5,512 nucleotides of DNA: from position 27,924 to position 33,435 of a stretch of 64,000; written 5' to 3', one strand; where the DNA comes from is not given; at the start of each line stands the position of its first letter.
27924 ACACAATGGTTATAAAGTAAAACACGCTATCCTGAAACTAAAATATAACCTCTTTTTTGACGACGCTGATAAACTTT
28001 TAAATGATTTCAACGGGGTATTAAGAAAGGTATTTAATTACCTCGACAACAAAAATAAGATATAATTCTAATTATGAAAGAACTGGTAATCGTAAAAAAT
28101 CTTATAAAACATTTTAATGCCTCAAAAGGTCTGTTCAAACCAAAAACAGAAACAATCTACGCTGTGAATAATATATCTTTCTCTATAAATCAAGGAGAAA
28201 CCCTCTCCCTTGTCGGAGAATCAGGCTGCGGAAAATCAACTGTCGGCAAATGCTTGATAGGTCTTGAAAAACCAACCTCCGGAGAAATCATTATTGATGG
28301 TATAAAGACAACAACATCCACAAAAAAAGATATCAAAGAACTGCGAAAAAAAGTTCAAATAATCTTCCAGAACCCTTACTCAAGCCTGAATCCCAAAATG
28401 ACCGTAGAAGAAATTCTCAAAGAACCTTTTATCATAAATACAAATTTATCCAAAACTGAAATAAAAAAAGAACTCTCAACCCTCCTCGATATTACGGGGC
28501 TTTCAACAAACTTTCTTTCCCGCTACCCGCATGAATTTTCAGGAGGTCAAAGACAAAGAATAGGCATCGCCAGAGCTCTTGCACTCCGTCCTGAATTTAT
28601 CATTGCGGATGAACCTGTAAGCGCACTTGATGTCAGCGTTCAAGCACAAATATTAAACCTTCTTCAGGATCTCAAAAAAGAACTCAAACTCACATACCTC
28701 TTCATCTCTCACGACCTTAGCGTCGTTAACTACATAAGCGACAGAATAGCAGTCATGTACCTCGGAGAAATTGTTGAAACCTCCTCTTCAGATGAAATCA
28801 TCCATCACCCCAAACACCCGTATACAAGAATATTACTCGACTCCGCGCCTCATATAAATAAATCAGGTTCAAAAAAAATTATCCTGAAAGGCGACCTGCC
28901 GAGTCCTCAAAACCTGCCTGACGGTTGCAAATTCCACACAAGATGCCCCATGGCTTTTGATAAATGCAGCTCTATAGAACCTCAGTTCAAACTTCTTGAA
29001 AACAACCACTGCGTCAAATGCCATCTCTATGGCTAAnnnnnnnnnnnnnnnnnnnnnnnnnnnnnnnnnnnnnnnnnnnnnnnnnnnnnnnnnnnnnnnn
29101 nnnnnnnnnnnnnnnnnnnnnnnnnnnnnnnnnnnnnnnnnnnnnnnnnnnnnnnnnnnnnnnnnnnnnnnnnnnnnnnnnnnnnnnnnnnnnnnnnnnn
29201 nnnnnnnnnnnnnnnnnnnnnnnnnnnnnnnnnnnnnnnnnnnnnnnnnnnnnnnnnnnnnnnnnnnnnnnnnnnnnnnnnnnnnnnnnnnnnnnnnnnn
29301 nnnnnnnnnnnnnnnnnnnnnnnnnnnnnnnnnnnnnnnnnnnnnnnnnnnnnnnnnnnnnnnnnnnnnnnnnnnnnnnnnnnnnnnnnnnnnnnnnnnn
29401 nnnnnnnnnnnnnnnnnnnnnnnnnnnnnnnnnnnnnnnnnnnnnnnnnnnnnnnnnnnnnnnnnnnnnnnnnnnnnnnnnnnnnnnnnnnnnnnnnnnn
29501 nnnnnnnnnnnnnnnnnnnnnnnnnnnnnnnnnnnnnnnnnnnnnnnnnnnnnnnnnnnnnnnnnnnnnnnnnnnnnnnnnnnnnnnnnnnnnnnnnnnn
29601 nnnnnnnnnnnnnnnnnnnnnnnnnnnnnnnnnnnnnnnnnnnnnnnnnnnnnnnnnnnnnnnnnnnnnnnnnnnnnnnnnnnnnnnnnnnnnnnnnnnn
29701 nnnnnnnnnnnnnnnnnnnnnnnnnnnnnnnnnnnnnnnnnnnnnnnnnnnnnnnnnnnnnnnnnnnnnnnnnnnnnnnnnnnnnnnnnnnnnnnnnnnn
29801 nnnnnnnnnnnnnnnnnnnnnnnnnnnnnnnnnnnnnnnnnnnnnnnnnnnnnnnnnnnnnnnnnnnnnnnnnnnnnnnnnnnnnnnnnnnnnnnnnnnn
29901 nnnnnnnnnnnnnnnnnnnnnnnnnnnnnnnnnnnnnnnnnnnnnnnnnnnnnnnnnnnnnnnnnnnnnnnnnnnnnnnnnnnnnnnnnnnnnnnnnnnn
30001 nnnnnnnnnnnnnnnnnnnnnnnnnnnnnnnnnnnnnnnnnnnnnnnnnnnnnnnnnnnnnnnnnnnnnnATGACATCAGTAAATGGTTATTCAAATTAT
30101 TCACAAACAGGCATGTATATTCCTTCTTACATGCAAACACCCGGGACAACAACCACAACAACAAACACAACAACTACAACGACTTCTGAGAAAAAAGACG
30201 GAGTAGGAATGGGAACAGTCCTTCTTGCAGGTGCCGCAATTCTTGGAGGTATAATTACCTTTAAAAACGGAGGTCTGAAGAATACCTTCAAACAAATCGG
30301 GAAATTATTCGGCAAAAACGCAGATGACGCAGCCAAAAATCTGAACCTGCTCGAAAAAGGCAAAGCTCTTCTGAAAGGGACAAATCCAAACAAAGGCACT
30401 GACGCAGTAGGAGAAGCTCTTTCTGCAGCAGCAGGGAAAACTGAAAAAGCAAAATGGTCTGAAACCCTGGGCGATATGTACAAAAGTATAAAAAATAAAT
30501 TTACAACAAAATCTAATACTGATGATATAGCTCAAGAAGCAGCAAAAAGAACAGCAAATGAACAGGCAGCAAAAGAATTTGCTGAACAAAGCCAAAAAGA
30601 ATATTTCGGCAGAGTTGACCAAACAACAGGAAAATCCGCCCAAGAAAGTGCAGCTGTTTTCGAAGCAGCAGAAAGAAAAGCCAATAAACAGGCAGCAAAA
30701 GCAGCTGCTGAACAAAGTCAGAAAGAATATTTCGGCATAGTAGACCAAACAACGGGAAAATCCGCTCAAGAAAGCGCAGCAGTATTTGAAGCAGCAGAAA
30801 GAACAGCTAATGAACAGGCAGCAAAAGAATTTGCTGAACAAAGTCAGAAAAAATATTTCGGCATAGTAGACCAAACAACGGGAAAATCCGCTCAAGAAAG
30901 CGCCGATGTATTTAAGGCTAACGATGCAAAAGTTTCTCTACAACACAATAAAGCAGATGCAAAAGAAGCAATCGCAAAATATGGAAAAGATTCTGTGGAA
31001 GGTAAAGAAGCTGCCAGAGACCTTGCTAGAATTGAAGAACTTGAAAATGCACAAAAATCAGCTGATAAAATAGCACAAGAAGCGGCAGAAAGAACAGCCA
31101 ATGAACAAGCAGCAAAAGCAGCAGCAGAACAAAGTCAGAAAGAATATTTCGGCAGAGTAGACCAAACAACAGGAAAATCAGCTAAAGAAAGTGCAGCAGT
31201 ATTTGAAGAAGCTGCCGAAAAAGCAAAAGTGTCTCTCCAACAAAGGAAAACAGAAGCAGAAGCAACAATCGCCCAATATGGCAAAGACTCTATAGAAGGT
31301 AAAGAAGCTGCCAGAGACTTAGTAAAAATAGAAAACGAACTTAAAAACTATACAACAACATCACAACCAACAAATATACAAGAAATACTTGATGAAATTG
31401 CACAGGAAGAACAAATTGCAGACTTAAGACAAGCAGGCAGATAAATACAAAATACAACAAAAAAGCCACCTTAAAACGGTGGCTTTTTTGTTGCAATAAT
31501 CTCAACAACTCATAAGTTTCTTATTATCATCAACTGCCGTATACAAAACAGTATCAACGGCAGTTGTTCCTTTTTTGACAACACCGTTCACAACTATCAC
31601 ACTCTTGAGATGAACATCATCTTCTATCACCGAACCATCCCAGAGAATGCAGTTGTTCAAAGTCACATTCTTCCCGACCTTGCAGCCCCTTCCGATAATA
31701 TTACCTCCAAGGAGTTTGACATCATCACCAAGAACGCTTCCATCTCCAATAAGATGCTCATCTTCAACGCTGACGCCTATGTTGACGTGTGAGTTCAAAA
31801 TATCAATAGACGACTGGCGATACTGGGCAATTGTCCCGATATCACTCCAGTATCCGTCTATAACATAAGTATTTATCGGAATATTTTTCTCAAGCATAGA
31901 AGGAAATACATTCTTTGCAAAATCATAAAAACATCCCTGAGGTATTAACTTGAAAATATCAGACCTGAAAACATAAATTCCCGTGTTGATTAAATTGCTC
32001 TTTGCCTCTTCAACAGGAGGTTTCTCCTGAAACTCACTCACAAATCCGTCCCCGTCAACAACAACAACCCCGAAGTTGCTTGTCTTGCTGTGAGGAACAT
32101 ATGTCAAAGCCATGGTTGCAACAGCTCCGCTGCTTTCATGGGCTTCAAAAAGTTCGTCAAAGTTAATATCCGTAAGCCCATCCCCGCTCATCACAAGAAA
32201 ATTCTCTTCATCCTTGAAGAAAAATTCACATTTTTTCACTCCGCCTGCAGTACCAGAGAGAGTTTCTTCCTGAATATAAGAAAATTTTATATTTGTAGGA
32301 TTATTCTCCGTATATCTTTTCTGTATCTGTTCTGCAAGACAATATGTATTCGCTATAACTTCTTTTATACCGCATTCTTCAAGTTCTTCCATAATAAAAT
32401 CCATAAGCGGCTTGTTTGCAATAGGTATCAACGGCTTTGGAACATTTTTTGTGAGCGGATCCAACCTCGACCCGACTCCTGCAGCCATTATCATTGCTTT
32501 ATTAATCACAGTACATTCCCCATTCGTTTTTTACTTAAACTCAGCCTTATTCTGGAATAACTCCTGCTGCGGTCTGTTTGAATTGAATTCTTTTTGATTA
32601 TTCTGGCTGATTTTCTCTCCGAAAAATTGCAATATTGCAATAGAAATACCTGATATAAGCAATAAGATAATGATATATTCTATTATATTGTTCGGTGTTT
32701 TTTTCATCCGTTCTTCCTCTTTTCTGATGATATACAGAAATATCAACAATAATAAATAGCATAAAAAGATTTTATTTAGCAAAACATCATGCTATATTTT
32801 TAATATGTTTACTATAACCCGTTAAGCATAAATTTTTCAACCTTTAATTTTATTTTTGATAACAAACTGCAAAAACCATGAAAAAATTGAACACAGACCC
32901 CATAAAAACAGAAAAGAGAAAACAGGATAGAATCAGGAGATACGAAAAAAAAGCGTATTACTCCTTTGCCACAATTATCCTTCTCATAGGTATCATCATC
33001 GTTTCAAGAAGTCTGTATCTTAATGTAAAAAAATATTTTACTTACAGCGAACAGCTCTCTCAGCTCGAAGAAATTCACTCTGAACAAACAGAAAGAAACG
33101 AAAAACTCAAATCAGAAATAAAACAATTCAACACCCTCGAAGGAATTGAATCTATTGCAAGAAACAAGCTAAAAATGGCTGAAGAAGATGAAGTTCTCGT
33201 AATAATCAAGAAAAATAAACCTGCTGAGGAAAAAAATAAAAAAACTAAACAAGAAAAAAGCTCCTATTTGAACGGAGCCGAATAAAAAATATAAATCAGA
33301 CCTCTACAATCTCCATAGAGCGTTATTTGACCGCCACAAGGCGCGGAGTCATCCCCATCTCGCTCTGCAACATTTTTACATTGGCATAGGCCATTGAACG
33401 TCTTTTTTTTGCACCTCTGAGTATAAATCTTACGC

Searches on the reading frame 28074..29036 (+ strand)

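Call 20: search_protein_families(library=pfam, proteins=[window:28074-29036:+], max_evalue=0.001)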
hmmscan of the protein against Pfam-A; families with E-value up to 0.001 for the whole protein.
window:28074-29036:+ (320 aa): 4 families
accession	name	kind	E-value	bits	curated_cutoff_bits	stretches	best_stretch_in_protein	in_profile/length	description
PF00005.33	ABC_tran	-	2.6e-36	125.7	25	1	31-182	1-136/137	ABC transporter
PF08352.17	oligo_HPY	-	6.6e-20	71.7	27.1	1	234-298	1-65/65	Oligopeptide/dipeptide transporter, C-terminal region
PF02463.25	SMC_N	-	2e-05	24.6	40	1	43-224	26-208/220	RecF/RecN/SMC N terminal domain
PF13304.12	AAA_21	-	0.00014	22.4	27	0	151-218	234-303/304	AAA domain, putative AbiEii toxin, Type IV TA system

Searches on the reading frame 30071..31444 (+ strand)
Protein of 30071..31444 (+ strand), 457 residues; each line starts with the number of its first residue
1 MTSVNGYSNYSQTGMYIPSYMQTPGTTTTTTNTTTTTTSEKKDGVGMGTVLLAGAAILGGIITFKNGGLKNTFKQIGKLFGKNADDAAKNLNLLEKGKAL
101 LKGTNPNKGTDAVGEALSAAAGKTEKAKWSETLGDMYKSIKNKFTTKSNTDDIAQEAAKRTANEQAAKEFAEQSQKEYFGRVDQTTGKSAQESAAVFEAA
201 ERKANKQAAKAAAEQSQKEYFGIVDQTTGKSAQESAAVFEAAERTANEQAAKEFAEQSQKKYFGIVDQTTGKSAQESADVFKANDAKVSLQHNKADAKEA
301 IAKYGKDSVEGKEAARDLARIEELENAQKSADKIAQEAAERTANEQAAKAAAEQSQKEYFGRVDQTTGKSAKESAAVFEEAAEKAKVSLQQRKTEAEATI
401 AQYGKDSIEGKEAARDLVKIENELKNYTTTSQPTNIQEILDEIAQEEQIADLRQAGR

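Call 20: search_protein_families(library=pfam, proteins=[window:30071-31444:+], max_evalue=0.001)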
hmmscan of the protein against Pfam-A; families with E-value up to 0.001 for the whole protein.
window:30071-31444:+ (457 aa): 0 families

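Call 71: search_protein_families(library=pfam, proteins=[window:30071-31444:+], max_evalue=0.01)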
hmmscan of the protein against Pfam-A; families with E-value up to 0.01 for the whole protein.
window:30071-31444:+ (457 aa): 1 family
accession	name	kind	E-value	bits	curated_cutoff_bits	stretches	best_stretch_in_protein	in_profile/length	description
PF23290.1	KOW5_SPT5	-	0.0012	18.7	27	0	217-232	13-28/46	Transcription elongation factor SPT5, fifth KOW domain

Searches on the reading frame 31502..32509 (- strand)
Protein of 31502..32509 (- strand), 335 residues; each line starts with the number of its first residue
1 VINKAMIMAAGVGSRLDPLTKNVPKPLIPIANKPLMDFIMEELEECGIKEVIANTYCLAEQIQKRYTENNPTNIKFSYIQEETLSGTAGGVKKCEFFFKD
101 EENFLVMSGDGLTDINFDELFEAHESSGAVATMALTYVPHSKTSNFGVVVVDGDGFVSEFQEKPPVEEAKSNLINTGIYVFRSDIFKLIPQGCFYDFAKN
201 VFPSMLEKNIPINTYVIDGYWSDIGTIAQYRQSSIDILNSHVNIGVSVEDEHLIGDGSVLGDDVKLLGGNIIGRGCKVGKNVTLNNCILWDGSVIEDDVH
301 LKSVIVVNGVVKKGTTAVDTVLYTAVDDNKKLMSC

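Call 20: search_protein_families(library=pfam, proteins=[window:31502-32509:-], max_evalue=0.001)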
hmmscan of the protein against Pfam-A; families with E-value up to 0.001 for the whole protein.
window:31502-32509:- (335 aa): 4 families
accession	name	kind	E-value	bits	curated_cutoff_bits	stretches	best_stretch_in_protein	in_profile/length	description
PF00483.29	NTP_transferase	-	2e-50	172.1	21.2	1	4-237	1-242/245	Nucleotidyl transferase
PF25084.1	LbH_EIF2B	-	2.4e-13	50.4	54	1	245-317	15-86/105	EIF2B subunit epsilon LbH domain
PF12804.13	NTP_transf_3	-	2.9e-09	37.8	27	1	5-131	1-118/160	MobA-like NTP transferase domain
PF00132.30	Hexapep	-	7.6e-06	25.9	27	1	254-286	4-36/36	Bacterial transferase hexapeptide (six repeats)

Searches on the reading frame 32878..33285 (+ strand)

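Call 20: search_protein_families(library=pfam, proteins=[window:32878-33285:+], max_evalue=0.001)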
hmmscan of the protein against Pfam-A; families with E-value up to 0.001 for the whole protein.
window:32878-33285:+ (135 aa): 1 family
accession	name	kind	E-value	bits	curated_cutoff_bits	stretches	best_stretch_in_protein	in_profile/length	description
PF04977.20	DivIC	-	1.7e-09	37.8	28.9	1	37-112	3-79/80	Septum formation initiator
